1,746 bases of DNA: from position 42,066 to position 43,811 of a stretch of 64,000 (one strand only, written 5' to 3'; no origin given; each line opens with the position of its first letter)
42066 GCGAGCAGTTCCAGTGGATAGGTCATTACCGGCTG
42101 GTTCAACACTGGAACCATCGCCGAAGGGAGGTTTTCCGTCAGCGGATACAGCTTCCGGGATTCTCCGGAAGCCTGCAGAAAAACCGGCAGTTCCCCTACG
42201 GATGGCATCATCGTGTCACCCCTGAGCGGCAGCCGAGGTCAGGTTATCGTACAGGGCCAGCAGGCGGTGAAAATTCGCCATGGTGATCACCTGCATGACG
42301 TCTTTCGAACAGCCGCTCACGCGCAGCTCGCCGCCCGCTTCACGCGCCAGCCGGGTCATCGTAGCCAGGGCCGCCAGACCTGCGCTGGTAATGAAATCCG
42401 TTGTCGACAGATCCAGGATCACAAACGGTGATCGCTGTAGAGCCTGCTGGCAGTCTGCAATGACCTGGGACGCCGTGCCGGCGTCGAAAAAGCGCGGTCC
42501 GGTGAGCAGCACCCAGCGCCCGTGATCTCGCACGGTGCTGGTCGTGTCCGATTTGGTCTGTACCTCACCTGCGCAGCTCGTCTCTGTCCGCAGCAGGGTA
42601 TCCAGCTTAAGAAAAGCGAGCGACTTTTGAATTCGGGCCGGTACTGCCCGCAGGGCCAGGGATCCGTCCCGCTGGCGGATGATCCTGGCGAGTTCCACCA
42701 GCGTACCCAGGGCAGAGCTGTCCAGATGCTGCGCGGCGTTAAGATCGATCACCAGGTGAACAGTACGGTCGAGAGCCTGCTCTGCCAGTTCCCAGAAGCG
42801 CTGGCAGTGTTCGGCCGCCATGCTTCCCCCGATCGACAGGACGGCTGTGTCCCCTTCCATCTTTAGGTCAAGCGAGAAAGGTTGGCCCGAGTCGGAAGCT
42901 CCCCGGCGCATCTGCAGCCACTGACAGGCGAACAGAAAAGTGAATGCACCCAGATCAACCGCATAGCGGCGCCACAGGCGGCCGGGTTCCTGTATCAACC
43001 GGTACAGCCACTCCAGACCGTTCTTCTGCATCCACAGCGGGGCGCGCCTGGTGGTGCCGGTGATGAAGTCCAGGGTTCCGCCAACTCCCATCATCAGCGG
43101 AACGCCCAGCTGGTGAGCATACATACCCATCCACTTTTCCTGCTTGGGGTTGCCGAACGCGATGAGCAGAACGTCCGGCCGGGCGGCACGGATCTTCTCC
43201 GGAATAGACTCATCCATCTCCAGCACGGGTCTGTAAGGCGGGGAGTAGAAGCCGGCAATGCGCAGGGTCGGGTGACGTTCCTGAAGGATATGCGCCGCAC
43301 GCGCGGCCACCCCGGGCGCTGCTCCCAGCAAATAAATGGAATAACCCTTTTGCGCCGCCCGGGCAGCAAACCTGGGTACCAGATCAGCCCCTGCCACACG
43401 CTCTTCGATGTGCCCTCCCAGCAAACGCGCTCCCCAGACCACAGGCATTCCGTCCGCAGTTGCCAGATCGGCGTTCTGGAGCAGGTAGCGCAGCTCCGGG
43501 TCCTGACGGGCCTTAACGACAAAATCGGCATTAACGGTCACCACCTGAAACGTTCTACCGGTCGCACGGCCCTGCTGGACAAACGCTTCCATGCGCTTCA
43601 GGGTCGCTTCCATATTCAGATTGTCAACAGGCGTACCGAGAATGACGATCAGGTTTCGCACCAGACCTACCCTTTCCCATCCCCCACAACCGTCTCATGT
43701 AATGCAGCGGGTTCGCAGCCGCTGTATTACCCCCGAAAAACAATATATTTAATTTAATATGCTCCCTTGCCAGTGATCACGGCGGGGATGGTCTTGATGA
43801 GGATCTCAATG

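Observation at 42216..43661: GT26 (WecG/TagA-type) glycosyltransferase fused to tandem STAS domains: a Rosetta-stone link between partner switching and a glycosyltransferase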

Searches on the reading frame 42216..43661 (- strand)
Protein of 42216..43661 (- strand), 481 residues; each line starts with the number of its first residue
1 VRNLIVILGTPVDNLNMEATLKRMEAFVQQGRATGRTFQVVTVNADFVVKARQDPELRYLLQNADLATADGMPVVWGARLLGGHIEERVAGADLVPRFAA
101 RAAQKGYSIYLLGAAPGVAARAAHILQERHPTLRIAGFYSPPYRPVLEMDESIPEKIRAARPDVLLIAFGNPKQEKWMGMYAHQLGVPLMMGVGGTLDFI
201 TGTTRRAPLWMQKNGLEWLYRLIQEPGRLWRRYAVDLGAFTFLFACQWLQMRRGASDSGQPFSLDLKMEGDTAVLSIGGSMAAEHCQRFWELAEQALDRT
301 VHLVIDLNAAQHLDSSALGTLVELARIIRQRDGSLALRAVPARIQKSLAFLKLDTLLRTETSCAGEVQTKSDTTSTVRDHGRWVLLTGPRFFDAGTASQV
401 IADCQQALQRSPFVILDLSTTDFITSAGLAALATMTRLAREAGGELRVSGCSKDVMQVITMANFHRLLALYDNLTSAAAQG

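Call 5: search_protein_families(library=pfam, proteins=[window:42216-43661:-], max_evalue=0.01)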
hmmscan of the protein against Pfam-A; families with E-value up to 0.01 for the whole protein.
window:42216-43661:- (481 aa): 3 families
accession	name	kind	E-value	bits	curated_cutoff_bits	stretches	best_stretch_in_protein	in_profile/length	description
PF03808.19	Glyco_tran_WecG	-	3.6e-65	219.3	27.4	1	64-233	1-168/168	Glycosyl transferase WecG/TagA/CpsF family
PF01740.26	STAS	-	6e-25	87.5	22.6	2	392-477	19-106/106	STAS domain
PF13466.11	STAS_2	-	2.3e-17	63.4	29.2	2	275-354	1-80/80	STAS domain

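Call 6: find_homologous_proteins(query=window:42216-43661:-, max_evalue=0.00001)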
Query window:42216-43661:- (481 aa): 1670 proteins with E <= 0.00001 among 8000 candidates; the best 120 are listed.
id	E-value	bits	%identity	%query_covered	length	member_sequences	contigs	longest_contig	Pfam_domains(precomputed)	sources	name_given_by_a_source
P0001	0.0e+0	1074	100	100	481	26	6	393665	PF01740.27,PF03808.20,PF13466.13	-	-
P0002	2.2e-164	566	55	100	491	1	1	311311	PF01740.27,PF03808.20,PF13466.13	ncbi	-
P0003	1.4e-160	553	54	100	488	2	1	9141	PF01740.27,PF03808.20,PF13466.13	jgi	jgi:N-acetylglucosaminyldiphosphoundecaprenol N-acetyl-beta-D-mannosaminyltransferase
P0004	4.2e-159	548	54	100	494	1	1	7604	PF01740.27,PF03808.20,PF13466.13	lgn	-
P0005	6.9e-159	548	53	100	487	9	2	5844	PF01740.27,PF03808.20,PF13466.13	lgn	-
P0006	4.6e-158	545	53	99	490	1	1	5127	PF01740.27,PF03808.20,PF13466.13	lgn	-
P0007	7.5e-158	544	54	100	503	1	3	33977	PF01740.27,PF03808.20,PF13466.13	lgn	-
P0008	1.9e-157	543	54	100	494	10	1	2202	PF01740.27,PF03808.20,PF13466.13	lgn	-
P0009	3.6e-157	542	51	99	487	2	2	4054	PF01740.27,PF03808.20,PF13466.13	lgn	-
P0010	7.4e-157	541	52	100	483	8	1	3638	PF01740.27,PF03808.20,PF13466.13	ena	-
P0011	1.9e-156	540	53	99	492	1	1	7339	PF01740.27,PF03808.20,PF13466.13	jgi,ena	-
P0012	4.3e-156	538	52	100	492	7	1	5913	PF01740.27,PF03808.20,PF13466.13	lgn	-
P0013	8.7e-156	537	54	99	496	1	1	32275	PF01740.27,PF03808.20,PF13466.13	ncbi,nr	ncbi:MAG: WecB/TagA/CpsF family glycosyltransferase [Chloroflexi bacterium]|nr:WecB/TagA/CpsF family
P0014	1.1e-155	537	52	99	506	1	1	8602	PF01740.27,PF03808.20,PF13466.13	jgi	jgi:N-acetylglucosaminyldiphosphoundecaprenol N-acetyl-beta-D-mannosaminyltransferase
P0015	2.9e-155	536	53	99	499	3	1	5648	PF01740.27,PF03808.20,PF13466.13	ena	-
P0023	4.3e-154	532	52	99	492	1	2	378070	PF01740.27,PF03808.20,PF13466.13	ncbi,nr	ncbi:MAG: WecB/TagA/CpsF family glycosyltransferase [Ardenticatenaceae bacterium]|nr:WecB/TagA/CpsF 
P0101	1.3e-145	504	51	99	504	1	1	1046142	PF01740.27,PF03808.20,PF13466.13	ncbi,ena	-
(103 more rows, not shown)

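Call 11: search_solved_structures(query=window:42216-43661:-, max_evalue=0.01, show_alignments=3)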
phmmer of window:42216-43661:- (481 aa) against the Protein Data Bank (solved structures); distinct sequences matched with E-value up to 0.01: 5.
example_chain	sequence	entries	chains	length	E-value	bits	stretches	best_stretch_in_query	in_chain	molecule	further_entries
7mpk_A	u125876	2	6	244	4.2e-39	137.9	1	6-238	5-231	N-acetylglucosaminyldiphosphoundecaprenol N-acetyl-beta-D-mannosaminyltransferase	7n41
5wb4_A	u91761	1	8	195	1.8e-29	106.1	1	6-202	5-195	N-acetylglucosaminyldiphosphoundecaprenol N-acetyl-beta-D-mannosaminyltransferase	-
5wfg_A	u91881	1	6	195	3.4e-29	105.2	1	6-202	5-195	N-acetylglucosaminyldiphosphoundecaprenol N-acetyl-beta-D-mannosaminyltransferase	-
1sbo_A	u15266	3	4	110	0.002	20.3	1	263-358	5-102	Putative anti-sigma factor antagonist TM1442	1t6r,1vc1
1th8_B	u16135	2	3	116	0.0094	18.1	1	262-361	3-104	Anti-sigma F factor antagonist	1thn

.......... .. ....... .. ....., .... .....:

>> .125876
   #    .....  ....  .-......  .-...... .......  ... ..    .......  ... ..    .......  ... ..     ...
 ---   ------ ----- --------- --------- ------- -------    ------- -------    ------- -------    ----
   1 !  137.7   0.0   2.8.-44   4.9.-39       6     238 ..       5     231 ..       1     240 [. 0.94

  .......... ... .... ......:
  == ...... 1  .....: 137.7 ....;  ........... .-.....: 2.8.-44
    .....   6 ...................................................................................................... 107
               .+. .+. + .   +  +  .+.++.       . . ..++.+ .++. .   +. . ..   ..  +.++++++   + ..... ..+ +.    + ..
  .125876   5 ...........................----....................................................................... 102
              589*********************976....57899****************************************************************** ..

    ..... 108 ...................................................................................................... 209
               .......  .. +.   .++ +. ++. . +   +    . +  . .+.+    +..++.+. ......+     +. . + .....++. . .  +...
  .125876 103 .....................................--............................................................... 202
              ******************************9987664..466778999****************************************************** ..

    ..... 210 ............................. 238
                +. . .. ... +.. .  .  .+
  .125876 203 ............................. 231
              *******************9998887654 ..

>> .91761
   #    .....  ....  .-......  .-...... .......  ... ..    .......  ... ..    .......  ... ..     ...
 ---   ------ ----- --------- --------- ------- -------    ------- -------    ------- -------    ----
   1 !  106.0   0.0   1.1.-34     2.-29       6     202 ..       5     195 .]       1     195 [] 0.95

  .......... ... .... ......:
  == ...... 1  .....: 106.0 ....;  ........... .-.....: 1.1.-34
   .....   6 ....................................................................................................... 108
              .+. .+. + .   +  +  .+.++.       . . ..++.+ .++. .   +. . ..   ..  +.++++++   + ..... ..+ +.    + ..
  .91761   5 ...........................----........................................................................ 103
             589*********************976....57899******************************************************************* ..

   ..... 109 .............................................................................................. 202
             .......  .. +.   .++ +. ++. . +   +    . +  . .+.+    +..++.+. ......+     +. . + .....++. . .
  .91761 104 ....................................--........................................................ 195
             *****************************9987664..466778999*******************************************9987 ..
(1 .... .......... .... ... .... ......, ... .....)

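Call 15: find_encoding_contigs(protein=P0002, flank=10000, max_places=2)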
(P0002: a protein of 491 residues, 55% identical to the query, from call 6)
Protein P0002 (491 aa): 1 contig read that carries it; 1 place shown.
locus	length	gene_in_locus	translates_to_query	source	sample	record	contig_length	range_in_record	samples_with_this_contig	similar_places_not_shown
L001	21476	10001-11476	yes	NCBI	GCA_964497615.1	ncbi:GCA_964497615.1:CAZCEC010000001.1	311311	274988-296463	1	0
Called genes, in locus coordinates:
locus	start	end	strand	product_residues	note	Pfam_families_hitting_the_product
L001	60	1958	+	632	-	PF00528:BPD_transp_1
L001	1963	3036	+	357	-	PF00005:ABC_tran, PF13304:AAA_21 (faint), PF08402:TOBE_2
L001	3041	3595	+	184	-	PF00702:Hydrolase, PF13419:HAD_2, PF13242:Hydrolase_like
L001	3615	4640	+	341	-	PF01408:GFO_IDH_MocA, PF02894:GFO_IDH_MocA_C, PF22725:GFO_IDH_MocA_C3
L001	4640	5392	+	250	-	PF05116:S6PP, PF08282:Hydrolase_3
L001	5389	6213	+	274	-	PF01261:AP_endonuc_2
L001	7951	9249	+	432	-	PF00535:Glycos_transf_2, PF13641:Glyco_tranf_2_3, PF13632:Glyco_trans_2_3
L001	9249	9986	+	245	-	PF02397:Bac_transf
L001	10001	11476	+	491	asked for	PF03808:Glyco_tran_WecG, PF01740:STAS, PF13466:STAS_2, PF01740:STAS, PF13466:STAS_2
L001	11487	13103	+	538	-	PF00483:NTP_transferase, PF12804:NTP_transf_3 (weak), PF25084:LbH_EIF2B, PF25087:GMPPB_C, PF00132:Hexapep (weak), PF14602:Hexapep_2 (weak), PF02397:Bac_transf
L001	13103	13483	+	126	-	PF01740:STAS, PF13466:STAS_2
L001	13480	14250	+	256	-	PF07228:SpoIIE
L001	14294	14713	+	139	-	PF13581:HATPase_c_2, PF02518:HATPase_c (weak)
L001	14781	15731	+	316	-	PF00535:Glycos_transf_2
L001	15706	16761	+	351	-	PF01073:3Beta_HSD, PF01370:Epimerase, PF04321:RmlD_sub_bind, PF16363:GDP_Man_Dehyd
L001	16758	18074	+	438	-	PF08421:Methyltransf_13, PF13489:Methyltransf_23, PF08241:Methyltransf_11 (faint), PF08242:Methyltransf_12 (faint), PF08484:Methyltransf_14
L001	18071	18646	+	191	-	PF00908:dTDP_sugar_isom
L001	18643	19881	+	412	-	PF04230:PS_pyruv_trans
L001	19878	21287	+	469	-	PF16254:DUF4910, PF09940:DUF2172, PF16221:HTH_47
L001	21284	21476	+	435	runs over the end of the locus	PF00202:Aminotran_3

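Call 16: find_encoding_contigs(protein=P0023, flank=10000, max_places=2)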
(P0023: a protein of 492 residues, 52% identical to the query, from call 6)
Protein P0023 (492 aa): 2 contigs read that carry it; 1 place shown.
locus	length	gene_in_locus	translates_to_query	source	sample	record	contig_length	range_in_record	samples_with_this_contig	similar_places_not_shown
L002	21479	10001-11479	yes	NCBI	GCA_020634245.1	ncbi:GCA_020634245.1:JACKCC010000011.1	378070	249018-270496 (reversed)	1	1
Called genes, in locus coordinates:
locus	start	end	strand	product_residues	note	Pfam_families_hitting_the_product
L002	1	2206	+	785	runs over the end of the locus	PF12891:Glyco_hydro_44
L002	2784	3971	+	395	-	PF00534:Glycos_transf_1, PF13692:Glyco_trans_1_4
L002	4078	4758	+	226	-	-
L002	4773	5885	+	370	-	PF13439:Glyco_transf_4, PF13579:Glyco_trans_4_4, PF00534:Glycos_transf_1, PF13692:Glyco_trans_1_4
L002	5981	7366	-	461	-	-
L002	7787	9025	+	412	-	PF00535:Glycos_transf_2, PF13641:Glyco_tranf_2_3, PF13704:Glyco_tranf_2_4 (faint), PF13632:Glyco_trans_2_3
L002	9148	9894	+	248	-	PF02397:Bac_transf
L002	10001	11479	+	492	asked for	PF03808:Glyco_tran_WecG, PF01740:STAS, PF13466:STAS_2, PF01740:STAS, PF13466:STAS_2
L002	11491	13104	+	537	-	PF00483:NTP_transferase, PF25084:LbH_EIF2B, PF00132:Hexapep, PF25087:GMPPB_C, PF02397:Bac_transf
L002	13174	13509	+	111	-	PF01740:STAS, PF13466:STAS_2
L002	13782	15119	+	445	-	PF01590:GAF (weak), PF07228:SpoIIE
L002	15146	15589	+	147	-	PF13581:HATPase_c_2, PF02518:HATPase_c (weak)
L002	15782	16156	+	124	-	PF00072:Response_reg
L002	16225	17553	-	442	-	PF00188:CAP, PF01476:LysM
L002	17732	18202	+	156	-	-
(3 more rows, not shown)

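Call 17: find_encoding_contigs(protein=P0101, flank=10000, max_places=2)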
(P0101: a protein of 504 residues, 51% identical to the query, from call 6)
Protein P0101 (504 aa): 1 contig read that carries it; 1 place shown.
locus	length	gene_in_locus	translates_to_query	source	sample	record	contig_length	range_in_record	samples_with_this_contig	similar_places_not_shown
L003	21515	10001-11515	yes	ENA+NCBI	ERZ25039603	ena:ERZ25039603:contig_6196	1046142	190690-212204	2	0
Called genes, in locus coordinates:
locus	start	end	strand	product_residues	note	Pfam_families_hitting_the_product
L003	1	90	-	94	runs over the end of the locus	PF01329:Pterin_4a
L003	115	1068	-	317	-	PF13302:Acetyltransf_3 (weak), PF00583:Acetyltransf_1, PF13480:Acetyltransf_6 (weak), PF13673:Acetyltransf_10, PF13508:Acetyltransf_7, PF08445:FR47 (weak)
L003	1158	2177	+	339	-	PF00154:RecA_N, PF06745:ATPase (weak), PF08423:Rad51, PF27531:MT3502_N (weak), PF21096:RecA_C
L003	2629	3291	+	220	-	PF27462:RecX_N, PF21982:RecX_HTH1, PF02631:RecX_HTH2, PF21981:RecX_HTH3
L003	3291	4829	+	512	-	PF12072:RNase_Y_N, PF00013:KH_1, PF01966:HD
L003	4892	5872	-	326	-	PF00248:Aldo_ket_red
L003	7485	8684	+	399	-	PF00535:Glycos_transf_2, PF13641:Glyco_tranf_2_3, PF13632:Glyco_trans_2_3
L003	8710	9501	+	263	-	PF02397:Bac_transf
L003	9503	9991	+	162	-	PF13384:HTH_23, PF13551:HTH_29, PF13565:HTH_32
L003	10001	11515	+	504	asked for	PF03808:Glyco_tran_WecG, PF01740:STAS, PF13466:STAS_2, PF01740:STAS, PF13466:STAS_2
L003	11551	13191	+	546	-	PF00483:NTP_transferase, PF25084:LbH_EIF2B (weak), PF00132:Hexapep (weak), PF25087:GMPPB_C, PF02397:Bac_transf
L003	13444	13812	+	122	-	PF01740:STAS, PF13466:STAS_2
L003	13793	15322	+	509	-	PF13492:GAF_3 (weak), PF07228:SpoIIE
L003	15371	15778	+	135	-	PF13581:HATPase_c_2, PF02518:HATPase_c (weak)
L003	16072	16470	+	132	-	PF00072:Response_reg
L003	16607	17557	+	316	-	PF01073:3Beta_HSD, PF01370:Epimerase, PF04321:RmlD_sub_bind, PF16363:GDP_Man_Dehyd, PF07993:NAD_binding_4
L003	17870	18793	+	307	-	PF00535:Glycos_transf_2, PF10111:Glyco_tranf_2_2 (weak), PF13641:Glyco_tranf_2_3 (weak)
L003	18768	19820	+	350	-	PF01370:Epimerase, PF04321:RmlD_sub_bind, PF16363:GDP_Man_Dehyd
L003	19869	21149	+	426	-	PF08421:Methyltransf_13, PF13489:Methyltransf_23, PF08484:Methyltransf_14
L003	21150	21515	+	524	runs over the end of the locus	PF04892:VanZ-LLP1, PF13385:Laminin_G_3 (faint)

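Call 31: predict_structure(alignment_id=A1)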
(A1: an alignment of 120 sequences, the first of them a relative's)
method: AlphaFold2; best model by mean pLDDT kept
length: 481 residues; sequences in the alignment: 120
mean_pLDDT: 92.8   pTM: 0.91
mean pLDDT of the five models: 92.8, 90.6, 89.5, 88.7, 88.1
residues with pLDDT >= 90: 394; 70-90: 66; 50-70: 20; < 50: 1
segments of 3 or more residues with pLDDT < 50: none
pLDDT, mean of each block of 10 residues (from residue 1): 93 97 98 97 95 97 96 94 92 97 98 94 98 98 86 95 96 93 95 94 91 89 88 89 96 77 95 96 95 97 96 96 95 93 95 92 54 65 93 94 97 97 96 98 97 97 96 91 54
secondary structure, 60 per line:
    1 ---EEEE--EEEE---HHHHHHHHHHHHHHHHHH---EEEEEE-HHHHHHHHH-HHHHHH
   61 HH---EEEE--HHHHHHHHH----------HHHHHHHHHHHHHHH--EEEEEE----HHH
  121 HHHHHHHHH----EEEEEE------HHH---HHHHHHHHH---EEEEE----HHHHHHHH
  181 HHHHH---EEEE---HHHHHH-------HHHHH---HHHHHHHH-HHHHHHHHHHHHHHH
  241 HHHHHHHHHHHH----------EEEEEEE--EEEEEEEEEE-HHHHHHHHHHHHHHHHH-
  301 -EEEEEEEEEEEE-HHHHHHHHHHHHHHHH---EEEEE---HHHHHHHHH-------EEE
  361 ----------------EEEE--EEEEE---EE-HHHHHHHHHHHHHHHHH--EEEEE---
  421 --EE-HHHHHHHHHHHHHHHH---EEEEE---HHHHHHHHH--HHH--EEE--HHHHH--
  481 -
elements in order: E4-7 E10-13 H17-34 E38-43 H45-53 H55-62 E66-69 H72-80 H91-105 E108-113 H118-129 E134-139 H152-160 E164-168 H173-185 E189-192 H196-201 H209-213 H217-224 H226-252 E263-269 E272-281 H283-299 E302-313 H315-330 E334-338 H342-350 E358-360 E377-380 E383-387 H394-410 E413-417 H426-441 E445-449 H453-461 E469-471 H474-478

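Call 34: find_related_loci(query=A1, collection=genome_contigs, flank=10000)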
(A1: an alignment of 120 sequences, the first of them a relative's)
Query A1 (481 aa) in genome_contigs; peptide patterns used: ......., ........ (x = any residue, [..] = any of these).
599 stretches matched a pattern (row limit reached: there are more); 445 encode a relative of the query (tblastn E <= 1e-3); the best 80 are kept; 80 distinct loci.
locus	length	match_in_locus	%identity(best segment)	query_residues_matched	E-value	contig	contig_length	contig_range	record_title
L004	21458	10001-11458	55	1-474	4e-164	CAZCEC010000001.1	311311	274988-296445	MAG TPA_asm: uncultured Anaerolineales bacterium isolate binchicken_co179_60 genome assembly, contig: NODE_137_length_31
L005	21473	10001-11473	53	1-479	6e-162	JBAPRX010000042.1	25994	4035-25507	MAG: Candidatus Promineifilaceae bacterium isolate MFD01065_ilm_asm_bin18 k127_262215, whole genome shotgun sequence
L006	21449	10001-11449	52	1-477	1e-161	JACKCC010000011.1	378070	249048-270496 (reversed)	MAG: Ardenticatenaceae bacterium isolate HK-STAS-CHLO-37 HK-STAS-CHLO-37_11, whole genome shotgun sequence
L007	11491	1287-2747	53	1-477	5e-161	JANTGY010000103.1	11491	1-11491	MAG: Anaerolineae bacterium isolate bin10092 c_000000006115, whole genome shotgun sequence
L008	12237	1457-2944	50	1-480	8e-160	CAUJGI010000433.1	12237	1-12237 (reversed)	MAG: Chloroflexota bacterium isolate KLAP72 genome assembly, contig: KLAP72_748903, whole genome shotgun sequence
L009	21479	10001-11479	52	1-478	4e-160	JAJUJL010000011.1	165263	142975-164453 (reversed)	MAG: Chloroflexota bacterium isolate bin116 k141_9124_length_165263_cov_24.4858, whole genome shotgun sequence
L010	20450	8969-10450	52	1-479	2e-158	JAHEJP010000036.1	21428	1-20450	MAG: Chloroflexota bacterium isolate Ww555 NODE_5321_length_21428_cov_6.319285, whole genome shotgun sequence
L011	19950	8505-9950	51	1-474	7e-158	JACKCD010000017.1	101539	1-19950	MAG: Ardenticatenaceae bacterium isolate HK-STAS-CHLO-38 HK-STAS-CHLO-38_17, whole genome shotgun sequence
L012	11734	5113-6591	52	1-480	2e-157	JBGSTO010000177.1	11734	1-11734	MAG: Anaerolineales bacterium isolate JTS-AC409 k141_4280293, whole genome shotgun sequence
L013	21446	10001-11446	52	1-480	4e-157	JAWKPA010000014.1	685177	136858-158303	MAG: Chloroflexota bacterium isolate BC3.16 BC3.16.fa-14, whole genome shotgun sequence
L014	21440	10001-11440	48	1-477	1e-152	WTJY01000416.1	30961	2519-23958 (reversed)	MAG: Anaerolineales bacterium isolate SS36427bin_1 NODE_166_length_30961_cov_28.951433, whole genome shotgun sequence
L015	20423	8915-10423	50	1-477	2e-152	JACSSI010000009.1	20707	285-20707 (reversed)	MAG: Anaerolineae bacterium isolate CH7 contig-70_2857, whole genome shotgun sequence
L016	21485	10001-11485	47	1-480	1e-151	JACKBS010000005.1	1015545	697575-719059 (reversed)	MAG: Ardenticatenaceae bacterium isolate HK-STAS-CHLO-27 HK-STAS-CHLO-27_5, whole genome shotgun sequence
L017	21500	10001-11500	48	1-481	5e-151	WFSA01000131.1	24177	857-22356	MAG: Anaerolineae bacterium isolate S016_13 k151_346071, whole genome shotgun sequence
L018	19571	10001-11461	48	1-480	1e-150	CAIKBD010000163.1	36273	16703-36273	MAG: uncultured Anaerolineales bacterium isolate LaPlata-a_bin-0606 genome assembly, contig: bin-0606:163/530, whole gen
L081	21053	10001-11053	52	5-355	2e-108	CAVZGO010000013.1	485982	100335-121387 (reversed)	MAG: uncultured Chloroflexia bacterium isolate MFD04716.bin.1.311 genome assembly, contig: contig_8090, whole genome sho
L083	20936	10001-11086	44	1-363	7e-104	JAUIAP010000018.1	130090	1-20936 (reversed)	MAG: Anaerolineae bacterium isolate 5_bin.52 NODE_229_length_130090_cov_1.941699, whole genome shotgun sequence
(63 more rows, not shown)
